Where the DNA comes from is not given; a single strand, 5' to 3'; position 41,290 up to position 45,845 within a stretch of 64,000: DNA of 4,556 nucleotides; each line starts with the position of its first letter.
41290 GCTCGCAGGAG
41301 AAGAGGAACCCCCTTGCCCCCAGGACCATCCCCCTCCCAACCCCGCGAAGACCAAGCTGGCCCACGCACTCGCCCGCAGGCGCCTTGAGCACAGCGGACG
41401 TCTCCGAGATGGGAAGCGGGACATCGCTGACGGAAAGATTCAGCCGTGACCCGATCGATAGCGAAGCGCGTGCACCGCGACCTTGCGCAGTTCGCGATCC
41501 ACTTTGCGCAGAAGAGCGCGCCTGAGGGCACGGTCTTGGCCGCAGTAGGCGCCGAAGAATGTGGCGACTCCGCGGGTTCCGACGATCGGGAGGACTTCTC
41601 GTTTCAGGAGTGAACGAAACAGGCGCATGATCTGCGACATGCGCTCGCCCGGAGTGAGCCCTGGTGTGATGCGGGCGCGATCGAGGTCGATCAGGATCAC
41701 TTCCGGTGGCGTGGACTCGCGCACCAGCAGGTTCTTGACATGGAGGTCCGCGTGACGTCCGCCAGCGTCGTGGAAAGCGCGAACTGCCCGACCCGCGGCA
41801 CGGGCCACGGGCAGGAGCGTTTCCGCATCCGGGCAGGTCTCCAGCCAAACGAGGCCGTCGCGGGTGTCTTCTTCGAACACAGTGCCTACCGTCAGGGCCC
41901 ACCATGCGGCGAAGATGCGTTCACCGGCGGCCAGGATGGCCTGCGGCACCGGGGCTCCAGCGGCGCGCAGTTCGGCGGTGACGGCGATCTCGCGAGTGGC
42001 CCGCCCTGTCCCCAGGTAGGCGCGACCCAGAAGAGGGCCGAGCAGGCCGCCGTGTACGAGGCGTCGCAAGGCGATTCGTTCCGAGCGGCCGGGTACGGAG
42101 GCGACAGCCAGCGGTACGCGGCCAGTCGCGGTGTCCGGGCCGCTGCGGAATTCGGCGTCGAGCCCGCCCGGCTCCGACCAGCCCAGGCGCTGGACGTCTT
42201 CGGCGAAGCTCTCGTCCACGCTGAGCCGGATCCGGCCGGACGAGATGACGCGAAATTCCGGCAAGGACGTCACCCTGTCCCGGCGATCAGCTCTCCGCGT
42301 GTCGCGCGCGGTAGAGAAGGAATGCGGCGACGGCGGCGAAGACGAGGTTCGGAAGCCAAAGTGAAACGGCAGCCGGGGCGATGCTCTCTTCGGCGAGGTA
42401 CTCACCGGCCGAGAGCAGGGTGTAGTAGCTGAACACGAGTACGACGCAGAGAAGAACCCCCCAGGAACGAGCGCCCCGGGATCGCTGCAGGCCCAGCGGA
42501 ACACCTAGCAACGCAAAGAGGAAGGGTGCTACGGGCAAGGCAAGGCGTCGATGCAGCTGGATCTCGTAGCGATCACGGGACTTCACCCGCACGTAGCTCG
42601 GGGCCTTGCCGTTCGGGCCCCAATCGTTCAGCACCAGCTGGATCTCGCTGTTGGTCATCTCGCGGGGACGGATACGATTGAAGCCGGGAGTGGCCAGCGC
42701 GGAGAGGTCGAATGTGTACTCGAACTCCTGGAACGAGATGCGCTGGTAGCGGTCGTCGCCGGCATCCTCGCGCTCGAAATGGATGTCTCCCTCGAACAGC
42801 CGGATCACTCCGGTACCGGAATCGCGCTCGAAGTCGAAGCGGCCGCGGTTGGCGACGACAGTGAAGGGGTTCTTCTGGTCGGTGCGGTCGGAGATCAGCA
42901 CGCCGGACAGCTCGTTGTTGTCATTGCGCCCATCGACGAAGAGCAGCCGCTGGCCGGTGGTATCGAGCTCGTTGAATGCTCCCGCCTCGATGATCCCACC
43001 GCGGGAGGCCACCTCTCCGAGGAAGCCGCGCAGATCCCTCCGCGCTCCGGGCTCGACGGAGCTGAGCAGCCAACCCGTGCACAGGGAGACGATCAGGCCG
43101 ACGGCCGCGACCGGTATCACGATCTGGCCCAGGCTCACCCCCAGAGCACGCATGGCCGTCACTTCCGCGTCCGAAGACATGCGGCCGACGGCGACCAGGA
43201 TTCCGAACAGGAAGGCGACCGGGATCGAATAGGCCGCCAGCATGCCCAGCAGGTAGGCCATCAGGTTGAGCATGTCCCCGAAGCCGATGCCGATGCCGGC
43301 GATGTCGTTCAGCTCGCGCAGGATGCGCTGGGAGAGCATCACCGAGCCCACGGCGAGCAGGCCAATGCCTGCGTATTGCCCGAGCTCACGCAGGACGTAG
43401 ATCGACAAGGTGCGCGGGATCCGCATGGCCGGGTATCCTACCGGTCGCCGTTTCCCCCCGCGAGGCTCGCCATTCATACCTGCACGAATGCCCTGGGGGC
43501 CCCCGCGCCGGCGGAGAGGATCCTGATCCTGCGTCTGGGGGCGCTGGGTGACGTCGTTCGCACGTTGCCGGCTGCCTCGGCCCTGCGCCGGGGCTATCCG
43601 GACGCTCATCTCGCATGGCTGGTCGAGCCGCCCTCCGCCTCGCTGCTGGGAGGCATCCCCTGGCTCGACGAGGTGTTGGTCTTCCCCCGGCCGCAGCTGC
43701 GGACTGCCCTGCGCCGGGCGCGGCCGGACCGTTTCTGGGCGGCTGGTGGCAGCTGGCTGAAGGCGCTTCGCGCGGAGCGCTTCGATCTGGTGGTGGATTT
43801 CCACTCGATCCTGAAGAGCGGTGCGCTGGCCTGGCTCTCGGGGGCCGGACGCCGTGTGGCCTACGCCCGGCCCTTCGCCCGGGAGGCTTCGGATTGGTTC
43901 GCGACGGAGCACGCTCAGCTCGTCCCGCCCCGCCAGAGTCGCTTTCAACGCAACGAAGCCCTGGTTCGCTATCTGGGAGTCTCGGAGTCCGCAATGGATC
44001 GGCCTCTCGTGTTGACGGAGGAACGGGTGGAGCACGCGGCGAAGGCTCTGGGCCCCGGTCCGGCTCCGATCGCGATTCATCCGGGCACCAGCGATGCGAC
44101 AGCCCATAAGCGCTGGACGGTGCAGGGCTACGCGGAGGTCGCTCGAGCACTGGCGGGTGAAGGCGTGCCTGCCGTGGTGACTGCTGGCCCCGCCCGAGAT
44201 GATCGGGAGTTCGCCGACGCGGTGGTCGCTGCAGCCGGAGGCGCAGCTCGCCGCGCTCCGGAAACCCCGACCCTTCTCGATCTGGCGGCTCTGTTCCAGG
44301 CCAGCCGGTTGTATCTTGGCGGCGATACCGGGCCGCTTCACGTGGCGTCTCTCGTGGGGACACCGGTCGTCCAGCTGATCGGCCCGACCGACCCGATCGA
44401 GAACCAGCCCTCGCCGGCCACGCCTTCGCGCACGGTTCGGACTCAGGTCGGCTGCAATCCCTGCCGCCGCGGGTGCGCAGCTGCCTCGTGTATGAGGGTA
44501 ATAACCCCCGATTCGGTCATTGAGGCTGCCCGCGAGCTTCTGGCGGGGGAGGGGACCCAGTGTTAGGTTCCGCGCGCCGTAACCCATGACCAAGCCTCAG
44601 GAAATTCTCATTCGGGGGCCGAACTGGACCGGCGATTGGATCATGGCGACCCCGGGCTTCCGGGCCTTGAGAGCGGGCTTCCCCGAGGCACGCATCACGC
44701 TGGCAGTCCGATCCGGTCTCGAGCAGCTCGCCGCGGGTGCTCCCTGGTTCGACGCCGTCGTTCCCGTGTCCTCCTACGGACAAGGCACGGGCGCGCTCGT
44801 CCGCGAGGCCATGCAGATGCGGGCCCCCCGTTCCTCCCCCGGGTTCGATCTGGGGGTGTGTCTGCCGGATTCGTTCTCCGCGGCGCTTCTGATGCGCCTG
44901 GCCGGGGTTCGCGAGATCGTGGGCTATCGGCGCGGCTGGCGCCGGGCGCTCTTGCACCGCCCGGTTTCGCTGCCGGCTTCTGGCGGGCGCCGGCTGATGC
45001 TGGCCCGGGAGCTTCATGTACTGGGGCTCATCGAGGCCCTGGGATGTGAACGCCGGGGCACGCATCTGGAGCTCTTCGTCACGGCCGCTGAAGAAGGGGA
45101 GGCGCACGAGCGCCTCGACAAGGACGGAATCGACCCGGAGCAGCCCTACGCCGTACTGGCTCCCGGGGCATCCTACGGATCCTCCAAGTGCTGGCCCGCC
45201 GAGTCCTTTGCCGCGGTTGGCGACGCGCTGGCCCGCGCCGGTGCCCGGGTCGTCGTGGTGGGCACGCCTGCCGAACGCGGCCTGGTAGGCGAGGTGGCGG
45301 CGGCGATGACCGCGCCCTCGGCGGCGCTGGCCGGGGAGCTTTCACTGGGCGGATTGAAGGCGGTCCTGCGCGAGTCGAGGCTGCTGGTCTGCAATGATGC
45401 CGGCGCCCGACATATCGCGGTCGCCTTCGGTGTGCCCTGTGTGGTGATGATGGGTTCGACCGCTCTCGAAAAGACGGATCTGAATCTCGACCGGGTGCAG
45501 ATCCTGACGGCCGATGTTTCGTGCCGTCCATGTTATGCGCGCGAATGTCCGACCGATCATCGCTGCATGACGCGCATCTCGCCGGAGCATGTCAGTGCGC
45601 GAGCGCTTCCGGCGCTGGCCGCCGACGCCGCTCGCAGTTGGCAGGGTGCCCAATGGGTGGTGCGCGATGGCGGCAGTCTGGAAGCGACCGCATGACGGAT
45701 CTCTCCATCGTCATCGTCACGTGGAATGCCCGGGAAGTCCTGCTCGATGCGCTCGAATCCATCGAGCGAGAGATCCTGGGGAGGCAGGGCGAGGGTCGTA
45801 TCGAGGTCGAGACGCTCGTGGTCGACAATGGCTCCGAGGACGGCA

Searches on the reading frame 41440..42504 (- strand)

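Call 88: search_protein_families(library=pfam, proteins=[window:41440-42504:-], max_evalue=0.0001)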
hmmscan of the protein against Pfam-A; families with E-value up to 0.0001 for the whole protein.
window:41440-42504:- (354 aa): 2 families
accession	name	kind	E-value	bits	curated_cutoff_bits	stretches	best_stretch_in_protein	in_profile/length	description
PF06293.20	Kdo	-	3.6e-14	53.1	21.3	1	162-280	51-172/207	Lipopolysaccharide kinase (Kdo/WaaP) family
PF01636.29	APH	-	9.7e-05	22.7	23.2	0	236-281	157-201/239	Phosphotransferase enzyme family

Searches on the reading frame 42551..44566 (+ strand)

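Call 88: search_protein_families(library=pfam, proteins=[window:42551-44566:+], max_evalue=0.0001)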
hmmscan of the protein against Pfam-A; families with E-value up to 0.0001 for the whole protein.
window:42551-44566:+ (671 aa): 1 family
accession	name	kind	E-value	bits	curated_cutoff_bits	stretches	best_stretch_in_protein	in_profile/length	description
PF01075.23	Glyco_transf_9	-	4.7e-26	92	22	1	403-640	5-238/247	Glycosyltransferase family 9 (heptosyltransferase)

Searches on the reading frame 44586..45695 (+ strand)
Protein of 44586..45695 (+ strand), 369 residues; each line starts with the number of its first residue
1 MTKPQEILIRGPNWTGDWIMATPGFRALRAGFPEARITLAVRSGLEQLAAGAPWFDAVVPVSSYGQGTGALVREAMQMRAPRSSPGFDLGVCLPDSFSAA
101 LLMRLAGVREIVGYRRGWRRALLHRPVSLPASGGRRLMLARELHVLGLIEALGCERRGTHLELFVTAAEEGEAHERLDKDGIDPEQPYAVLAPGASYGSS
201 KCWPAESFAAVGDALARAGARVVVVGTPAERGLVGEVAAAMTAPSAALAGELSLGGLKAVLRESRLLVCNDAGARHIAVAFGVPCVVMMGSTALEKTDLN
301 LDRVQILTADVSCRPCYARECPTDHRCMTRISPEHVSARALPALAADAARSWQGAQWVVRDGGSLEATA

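Call 88: search_protein_families(library=pfam, proteins=[window:44586-45695:+], max_evalue=0.0001)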
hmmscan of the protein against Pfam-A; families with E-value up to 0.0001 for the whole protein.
window:44586-45695:+ (369 aa): 1 family
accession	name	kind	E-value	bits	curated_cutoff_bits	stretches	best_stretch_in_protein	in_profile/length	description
PF01075.23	Glyco_transf_9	-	1.8e-34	119.6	22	1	86-324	12-244/247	Glycosyltransferase family 9 (heptosyltransferase)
